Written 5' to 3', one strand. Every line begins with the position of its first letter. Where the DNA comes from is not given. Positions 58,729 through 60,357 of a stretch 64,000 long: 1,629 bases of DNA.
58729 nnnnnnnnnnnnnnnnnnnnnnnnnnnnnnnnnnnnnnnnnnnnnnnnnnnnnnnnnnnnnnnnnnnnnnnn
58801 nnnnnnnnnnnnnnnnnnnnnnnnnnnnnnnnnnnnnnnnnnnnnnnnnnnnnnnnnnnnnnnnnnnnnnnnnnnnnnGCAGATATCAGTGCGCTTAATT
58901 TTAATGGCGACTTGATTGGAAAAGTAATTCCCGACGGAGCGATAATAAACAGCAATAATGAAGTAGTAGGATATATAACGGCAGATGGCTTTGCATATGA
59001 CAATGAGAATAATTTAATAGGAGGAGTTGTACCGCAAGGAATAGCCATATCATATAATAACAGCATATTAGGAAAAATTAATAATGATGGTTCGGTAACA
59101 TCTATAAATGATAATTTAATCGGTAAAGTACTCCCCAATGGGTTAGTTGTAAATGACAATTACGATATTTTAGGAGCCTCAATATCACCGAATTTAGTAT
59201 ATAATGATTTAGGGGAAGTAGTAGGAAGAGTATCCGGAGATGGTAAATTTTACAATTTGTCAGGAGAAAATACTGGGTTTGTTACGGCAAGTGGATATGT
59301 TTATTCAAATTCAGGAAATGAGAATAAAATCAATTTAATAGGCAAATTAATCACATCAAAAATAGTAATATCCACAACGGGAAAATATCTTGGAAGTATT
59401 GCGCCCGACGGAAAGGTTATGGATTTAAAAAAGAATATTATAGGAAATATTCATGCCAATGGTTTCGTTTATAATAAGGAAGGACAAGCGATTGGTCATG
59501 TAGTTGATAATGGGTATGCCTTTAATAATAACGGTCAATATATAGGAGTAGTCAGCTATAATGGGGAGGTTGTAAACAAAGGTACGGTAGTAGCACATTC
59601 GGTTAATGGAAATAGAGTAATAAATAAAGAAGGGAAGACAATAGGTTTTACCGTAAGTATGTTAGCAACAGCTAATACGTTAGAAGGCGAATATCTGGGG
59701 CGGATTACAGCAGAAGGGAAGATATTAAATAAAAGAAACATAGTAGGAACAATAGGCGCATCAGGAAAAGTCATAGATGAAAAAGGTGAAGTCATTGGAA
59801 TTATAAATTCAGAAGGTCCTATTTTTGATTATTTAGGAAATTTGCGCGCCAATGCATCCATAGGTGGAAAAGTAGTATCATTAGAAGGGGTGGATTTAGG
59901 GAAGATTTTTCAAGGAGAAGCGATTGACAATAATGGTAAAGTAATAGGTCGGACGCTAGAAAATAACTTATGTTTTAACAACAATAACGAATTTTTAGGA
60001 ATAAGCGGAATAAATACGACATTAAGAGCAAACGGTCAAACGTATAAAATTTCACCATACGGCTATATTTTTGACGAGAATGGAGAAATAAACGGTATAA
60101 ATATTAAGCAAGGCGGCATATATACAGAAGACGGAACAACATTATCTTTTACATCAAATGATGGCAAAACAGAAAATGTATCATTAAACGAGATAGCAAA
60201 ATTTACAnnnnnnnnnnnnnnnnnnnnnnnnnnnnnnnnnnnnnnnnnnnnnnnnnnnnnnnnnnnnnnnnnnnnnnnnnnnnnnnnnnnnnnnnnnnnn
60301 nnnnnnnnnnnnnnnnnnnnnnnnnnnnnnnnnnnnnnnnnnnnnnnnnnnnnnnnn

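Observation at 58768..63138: VirB10 with ~1000-aa N-terminal extension of the same repeat family (DotG/IcmE-like layout in a VirB-type system)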

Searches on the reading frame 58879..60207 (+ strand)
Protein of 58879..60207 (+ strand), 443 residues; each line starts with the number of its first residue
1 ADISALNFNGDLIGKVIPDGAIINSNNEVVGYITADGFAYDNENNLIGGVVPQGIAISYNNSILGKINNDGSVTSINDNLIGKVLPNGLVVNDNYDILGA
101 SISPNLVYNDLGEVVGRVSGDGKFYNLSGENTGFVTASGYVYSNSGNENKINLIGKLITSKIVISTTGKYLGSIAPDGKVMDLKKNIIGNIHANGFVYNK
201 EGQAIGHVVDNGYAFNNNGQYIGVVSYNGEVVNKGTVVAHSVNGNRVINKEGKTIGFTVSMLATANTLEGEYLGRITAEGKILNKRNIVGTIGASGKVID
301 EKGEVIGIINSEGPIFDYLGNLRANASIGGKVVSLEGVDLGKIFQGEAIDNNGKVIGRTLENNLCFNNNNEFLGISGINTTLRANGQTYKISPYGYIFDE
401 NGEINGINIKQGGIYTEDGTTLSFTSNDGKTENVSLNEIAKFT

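Call 54: predict_structure(alignment_id=A1)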
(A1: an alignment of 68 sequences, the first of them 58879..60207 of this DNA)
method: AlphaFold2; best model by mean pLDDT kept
length: 443 residues; sequences in the alignment: 68
mean_pLDDT: 93.0   pTM: 0.91
mean pLDDT of the five models: 93.0, 92.1, 91.9, 91.6, 91.3
residues with pLDDT >= 90: 383; 70-90: 56; 50-70: 4; < 50: 0
segments of 3 or more residues with pLDDT < 50: none
pLDDT, mean of each block of 10 residues (from residue 1): 85 91 92 92 93 94 93 92 95 94 95 94 94 95 80 94 92 94 96 96 94 93 94 94 93 93 93 91 93 91 94 96 94 95 94 96 94 95 93 96 95 91 92 92 83
secondary structure, 60 per line:
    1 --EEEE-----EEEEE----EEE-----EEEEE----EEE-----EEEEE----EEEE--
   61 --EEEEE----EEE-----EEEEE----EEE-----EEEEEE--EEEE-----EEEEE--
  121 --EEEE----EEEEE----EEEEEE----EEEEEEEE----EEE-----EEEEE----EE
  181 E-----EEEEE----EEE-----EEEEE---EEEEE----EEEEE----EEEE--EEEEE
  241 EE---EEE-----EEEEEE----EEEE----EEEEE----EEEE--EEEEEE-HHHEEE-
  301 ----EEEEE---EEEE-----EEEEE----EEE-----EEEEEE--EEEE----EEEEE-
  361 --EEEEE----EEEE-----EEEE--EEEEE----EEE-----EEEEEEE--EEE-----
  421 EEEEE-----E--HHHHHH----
elements in order: E3-6 E12-16 E21-23 E29-33 E38-40 E46-50 E55-58 E63-67 E72-74 E80-84 E89-91 E97-102 E105-108 E114-118 E123-126 E131-135 E140-145 E150-157 E162-164 E170-174 E179-181 E187-191 E196-198 E204-208 E212-216 E221-225 E230-233 E236-242 E246-248 E254-259 E264-267 E272-276 E281-284 E287-292 E297-299 E305-309 E313-316 E322-326 E331-333 E339-344 E347-350 E355-359 E363-367 E372-375 E381-384 E387-391 E396-398 E404-410 E413-415 E421-425 H434-439

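Call 58: fold_search(model_id=the predicted structure, library=pdb)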
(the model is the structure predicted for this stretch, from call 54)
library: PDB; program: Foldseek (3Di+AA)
matches with E <= 10: 874; with E <= 0.001: 62
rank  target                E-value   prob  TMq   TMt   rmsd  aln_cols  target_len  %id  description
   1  8uy4_A                3.3e-10  0.28  0.07  0.04  28.6       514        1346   15  Acinetobacter baumannii Tse15 Rhs effector (released 2024-10-09)
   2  8uxt                  9.9e-10  0.28  0.08  0.04  29.3       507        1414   13  Acinetobacter baumannii Tse15 Rhs effector, toxin cleavage mutant (D1369N, D1391N) (released 2024-10-09)
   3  9ifo_A                3.8e-09  0.57  0.12  0.06  25.5       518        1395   12  Structure of Teneurin-Like Protein (TLP) (released 2026-03-11)
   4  8qja_C                1.1e-08  0.30  0.10  0.06  28.1       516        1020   15  T6SS-linked Rhs repeat protein - Advenella mimigardefordensis VgrG-Rhs core (released 2024-09-25)
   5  8qja_B                1.6e-08  0.28  0.10  0.06  28.4       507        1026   13  T6SS-linked Rhs repeat protein - Advenella mimigardefordensis VgrG-Rhs core (released 2024-09-25)
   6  8h8a_A                1.9e-08  0.20  0.09  0.05  27.9       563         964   13  Type VI secretion system effector RhsP in its post-autoproteolysis and monomeric form (released 2023-01-18)
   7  8qja_D                2.4e-08  0.21  0.08  0.06  28.5       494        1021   14  T6SS-linked Rhs repeat protein - Advenella mimigardefordensis VgrG-Rhs core (released 2024-09-25)
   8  8h8b                  3.4e-08  0.16  0.08  0.06  28.3       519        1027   13  Type VI secretion system effector RhsP in its pre-autoproteolysis and monomeric form (released 2023-01-18)
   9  8qjb_A                4.4e-08  0.35  0.13  0.07  26.6       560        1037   12  T6SS-linked Rhs repeat protein - Salmonella bongori Rhs-core domain extended N-terminus (released 2024-09-25)
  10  8qja_A                4.4e-08  0.23  0.10  0.06  28.9       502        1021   13  T6SS-linked Rhs repeat protein - Advenella mimigardefordensis VgrG-Rhs core (released 2024-09-25)
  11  7pq5                  4.8e-08  0.16  0.08  0.05  28.8       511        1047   10  Photorhabdus laumondii T6SS-associated Rhs protein carrying the Tre23 toxin domain (released 2021-12-01)
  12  8fia_A                2.2e-07  0.28  0.13  0.05  25.1       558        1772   12  The structure of fly Teneurin self assembly (released 2023-05-03)
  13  6l7i_G                3.3e-07  0.18  0.10  0.08  27.3       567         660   12  Signal substraction of TcdB1-TccC2 and part of TcdA1 (released 2021-03-31)
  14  6cmx_A                1.8e-06  0.15  0.11  0.06  27.5       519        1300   12  Human Teneurin 2 extra-cellular region (released 2018-07-25)
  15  6i11                  3.5e-06  0.12  0.10  0.09  26.1       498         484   10  CRYSTAL STRUCTURE OF FASCIN IN COMPLEX WITH COMPOUND 3 (released 2019-02-27)
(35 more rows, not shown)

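Call 79: fold_search(model_id=the predicted structure, library=viral)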
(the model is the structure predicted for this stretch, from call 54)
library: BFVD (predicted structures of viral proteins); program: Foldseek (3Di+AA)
matches with E <= 10: 1067; with E <= 0.001: 19
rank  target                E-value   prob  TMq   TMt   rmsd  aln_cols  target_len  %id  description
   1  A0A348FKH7            1.1e-07  0.13  0.07  0.06  53.3       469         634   14  Fiber protein [Eidolon helvum adenovirus]
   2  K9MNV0                3.9e-06  0.08  0.06  0.06  51.3       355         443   10  Fiber [Bovine adenovirus 6]
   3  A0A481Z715            5.1e-06  0.11  0.10  0.09  21.1       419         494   13  Uncharacterized protein [Pithovirus LCPAC104]
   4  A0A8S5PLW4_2          5.1e-06  0.11  0.07  0.05  36.4       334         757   13  Prophage tail endopeptidase domain-containing protein [Siphoviridae sp. ctRcp9]
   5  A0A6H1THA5            3.2e-05  0.05  0.06  0.04  65.3       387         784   12  (no name in the UniProt tables at hand)
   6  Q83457                3.2e-05  0.04  0.07  0.07  68.5       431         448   15  Fiber protein [Porcine adenovirus A serotype 3]
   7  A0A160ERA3            1.4e-04  0.06  0.10  0.10  22.6       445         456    9  BTB/POZ domain-containing protein [Powai lake megavirus]
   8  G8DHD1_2              1.4e-04  0.06  0.10  0.06  45.0       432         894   12  (no name in the UniProt tables at hand)
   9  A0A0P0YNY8            1.9e-04  0.07  0.11  0.06  17.8       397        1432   15  (no name in the UniProt tables at hand)
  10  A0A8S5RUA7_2          2.1e-04  0.04  0.09  0.05  41.9       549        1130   14  (no name in the UniProt tables at hand)
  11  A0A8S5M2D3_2          2.2e-04  0.08  0.09  0.06  24.7       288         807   10  Minor structural protein [Siphoviridae sp. ctxjx4]
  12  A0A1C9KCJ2            2.2e-04  0.07  0.10  0.09  17.5       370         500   12  Kelch-like protein [Volepox virus]
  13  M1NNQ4                2.7e-04  0.08  0.10  0.09  18.6       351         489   11  BTB domain-containing protein [Moumouvirus goulette]
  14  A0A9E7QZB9            3.4e-04  0.03  0.06  0.05  62.3       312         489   12  Fiber [Siadenovirus sp.]
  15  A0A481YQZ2            5.2e-04  0.04  0.09  0.08  33.9       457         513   13  HNH endonuclease [Marseillevirus LCMAC101]
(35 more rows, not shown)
